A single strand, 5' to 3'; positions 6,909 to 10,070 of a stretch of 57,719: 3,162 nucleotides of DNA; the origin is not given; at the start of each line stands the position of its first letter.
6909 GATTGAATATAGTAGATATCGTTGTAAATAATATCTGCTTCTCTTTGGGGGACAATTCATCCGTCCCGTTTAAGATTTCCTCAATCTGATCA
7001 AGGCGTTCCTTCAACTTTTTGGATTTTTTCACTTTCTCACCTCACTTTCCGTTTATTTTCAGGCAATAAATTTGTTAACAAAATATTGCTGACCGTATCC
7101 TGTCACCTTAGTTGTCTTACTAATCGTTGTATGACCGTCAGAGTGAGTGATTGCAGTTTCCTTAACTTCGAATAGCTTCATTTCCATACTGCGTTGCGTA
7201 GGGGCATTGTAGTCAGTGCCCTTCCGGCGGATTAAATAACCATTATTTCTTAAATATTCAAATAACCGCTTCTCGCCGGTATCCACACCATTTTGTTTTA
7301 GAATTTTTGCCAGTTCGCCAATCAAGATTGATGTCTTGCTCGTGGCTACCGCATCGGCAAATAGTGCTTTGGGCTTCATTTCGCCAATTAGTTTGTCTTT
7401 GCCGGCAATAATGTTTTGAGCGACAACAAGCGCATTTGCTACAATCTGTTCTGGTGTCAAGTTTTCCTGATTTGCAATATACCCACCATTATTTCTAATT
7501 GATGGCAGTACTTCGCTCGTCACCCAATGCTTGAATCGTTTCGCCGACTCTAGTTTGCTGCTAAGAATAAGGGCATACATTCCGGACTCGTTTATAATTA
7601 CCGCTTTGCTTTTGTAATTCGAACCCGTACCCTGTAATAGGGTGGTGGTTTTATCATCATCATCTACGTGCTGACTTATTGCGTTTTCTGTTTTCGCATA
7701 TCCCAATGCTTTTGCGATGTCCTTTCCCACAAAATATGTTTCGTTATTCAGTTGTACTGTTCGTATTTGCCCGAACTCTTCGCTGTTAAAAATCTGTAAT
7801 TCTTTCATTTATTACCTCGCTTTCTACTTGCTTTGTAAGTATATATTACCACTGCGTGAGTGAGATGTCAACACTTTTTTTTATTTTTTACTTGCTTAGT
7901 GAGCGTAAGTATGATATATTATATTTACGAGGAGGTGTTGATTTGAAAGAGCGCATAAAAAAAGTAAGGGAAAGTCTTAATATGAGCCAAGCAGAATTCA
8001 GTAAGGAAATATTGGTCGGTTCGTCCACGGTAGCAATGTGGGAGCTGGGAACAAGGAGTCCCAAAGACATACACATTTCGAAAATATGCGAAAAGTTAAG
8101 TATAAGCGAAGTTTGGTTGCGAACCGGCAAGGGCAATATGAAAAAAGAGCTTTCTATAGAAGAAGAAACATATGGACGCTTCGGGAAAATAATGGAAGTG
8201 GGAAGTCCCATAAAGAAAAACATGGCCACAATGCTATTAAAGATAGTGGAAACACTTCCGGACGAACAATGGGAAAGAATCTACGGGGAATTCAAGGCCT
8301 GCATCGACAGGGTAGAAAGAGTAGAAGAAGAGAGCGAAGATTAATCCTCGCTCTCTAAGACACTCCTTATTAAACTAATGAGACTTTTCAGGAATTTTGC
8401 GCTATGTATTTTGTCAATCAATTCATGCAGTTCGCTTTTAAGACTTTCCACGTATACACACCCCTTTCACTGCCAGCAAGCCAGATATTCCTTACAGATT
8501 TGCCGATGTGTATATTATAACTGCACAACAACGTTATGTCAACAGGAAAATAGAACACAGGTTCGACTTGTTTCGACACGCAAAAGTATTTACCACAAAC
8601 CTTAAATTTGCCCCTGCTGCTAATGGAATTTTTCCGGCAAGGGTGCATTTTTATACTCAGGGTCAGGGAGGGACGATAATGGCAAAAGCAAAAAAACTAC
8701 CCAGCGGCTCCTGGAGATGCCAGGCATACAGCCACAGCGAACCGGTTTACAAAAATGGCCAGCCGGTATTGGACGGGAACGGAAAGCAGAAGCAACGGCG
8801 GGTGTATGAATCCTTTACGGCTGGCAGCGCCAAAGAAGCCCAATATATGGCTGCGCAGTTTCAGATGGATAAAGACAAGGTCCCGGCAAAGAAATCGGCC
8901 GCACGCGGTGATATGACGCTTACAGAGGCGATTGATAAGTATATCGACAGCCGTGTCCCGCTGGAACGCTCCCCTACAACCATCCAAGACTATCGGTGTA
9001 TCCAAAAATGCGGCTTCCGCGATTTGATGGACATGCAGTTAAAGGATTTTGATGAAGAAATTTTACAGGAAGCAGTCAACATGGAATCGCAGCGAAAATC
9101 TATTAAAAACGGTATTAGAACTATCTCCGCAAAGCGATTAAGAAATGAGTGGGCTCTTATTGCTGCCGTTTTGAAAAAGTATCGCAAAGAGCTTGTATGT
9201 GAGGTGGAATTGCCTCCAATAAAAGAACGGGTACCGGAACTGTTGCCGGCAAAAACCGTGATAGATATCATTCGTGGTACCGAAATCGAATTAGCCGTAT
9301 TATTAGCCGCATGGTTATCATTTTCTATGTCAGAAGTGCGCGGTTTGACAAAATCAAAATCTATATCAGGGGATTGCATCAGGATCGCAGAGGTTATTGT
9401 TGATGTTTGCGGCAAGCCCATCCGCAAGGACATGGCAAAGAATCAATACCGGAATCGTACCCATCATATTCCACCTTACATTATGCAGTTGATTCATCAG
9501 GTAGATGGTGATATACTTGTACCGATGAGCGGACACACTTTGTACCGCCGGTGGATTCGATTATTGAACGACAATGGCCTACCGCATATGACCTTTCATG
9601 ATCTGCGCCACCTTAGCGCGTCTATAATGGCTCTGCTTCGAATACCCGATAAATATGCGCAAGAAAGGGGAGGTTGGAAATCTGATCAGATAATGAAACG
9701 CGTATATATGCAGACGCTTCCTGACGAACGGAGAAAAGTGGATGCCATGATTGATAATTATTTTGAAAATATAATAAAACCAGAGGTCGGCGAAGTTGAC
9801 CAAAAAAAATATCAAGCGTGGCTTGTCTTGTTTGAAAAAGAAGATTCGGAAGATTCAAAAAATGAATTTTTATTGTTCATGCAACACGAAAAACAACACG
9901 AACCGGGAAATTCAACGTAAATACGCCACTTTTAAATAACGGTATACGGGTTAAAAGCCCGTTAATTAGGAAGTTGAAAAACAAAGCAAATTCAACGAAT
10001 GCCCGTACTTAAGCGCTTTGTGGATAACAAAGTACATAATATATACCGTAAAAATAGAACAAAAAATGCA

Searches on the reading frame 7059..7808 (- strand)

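Call 9: search_protein_families(library=pfam, proteins=[window:7059-7808:-], max_evalue=0.01)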
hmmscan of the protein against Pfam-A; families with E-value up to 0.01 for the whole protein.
window:7059-7808:- (249 aa): 2 families
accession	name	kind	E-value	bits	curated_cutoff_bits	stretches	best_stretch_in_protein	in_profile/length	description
PF03374.19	ANT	-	1.7e-37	128.5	25.3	1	140-247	3-105/108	Phage antirepressor protein KilAC domain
PF02498.22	Bro-N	-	2.4e-28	99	25.6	1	14-102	1-96/96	BRO family, N-terminal domain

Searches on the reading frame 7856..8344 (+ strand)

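Call 9: search_protein_families(library=pfam, proteins=[window:7856-8344:+], max_evalue=0.01)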
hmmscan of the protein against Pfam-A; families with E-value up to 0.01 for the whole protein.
window:7856-8344:+ (162 aa): 2 families
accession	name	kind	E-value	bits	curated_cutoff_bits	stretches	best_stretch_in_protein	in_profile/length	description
PF01381.28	HTH_3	-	8.8e-12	45.3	23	1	34-88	1-55/55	Helix-turn-helix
PF12844.13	HTH_19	-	1.3e-09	38.3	30.2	1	32-93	2-63/64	Helix-turn-helix domain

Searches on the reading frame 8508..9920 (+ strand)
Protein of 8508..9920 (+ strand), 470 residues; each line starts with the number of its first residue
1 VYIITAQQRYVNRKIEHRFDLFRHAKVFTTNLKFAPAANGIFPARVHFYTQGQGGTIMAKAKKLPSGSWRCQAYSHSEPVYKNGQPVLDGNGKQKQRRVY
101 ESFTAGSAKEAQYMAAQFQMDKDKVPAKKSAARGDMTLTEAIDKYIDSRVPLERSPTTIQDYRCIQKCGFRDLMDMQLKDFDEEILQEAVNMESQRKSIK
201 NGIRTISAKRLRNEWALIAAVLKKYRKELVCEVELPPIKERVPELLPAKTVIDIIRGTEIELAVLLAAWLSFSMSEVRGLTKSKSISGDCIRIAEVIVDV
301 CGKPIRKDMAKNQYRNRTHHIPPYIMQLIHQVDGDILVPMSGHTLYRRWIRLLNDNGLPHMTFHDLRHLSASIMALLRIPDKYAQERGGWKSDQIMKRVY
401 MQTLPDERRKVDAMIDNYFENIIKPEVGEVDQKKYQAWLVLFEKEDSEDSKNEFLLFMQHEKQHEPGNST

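Call 9: search_protein_families(library=pfam, proteins=[window:8508-9920:+], max_evalue=0.01)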
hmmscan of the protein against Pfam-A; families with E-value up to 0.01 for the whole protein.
window:8508-9920:+ (470 aa): 1 family
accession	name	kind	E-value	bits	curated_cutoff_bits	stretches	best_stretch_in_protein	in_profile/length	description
PF00589.27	Phage_integrase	-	9.2e-08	32.5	27.1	1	339-403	104-168/172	Phage integrase family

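Call 81: find_related_loci(query=window:8679-9920:+, collection=viral_contigs, flank=8000)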
Query window:8679-9920:+ (413 aa) in viral_contigs; peptide patterns used: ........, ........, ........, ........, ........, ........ (x = any residue, [..] = any of these).
2 stretches matched a pattern; 2 encode a relative of the query (tblastn E <= 1e-3); 2 distinct loci.
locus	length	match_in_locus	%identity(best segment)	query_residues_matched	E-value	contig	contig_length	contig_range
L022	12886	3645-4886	97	1-413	0e+0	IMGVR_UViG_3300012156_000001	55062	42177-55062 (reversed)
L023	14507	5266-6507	97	1-413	0e+0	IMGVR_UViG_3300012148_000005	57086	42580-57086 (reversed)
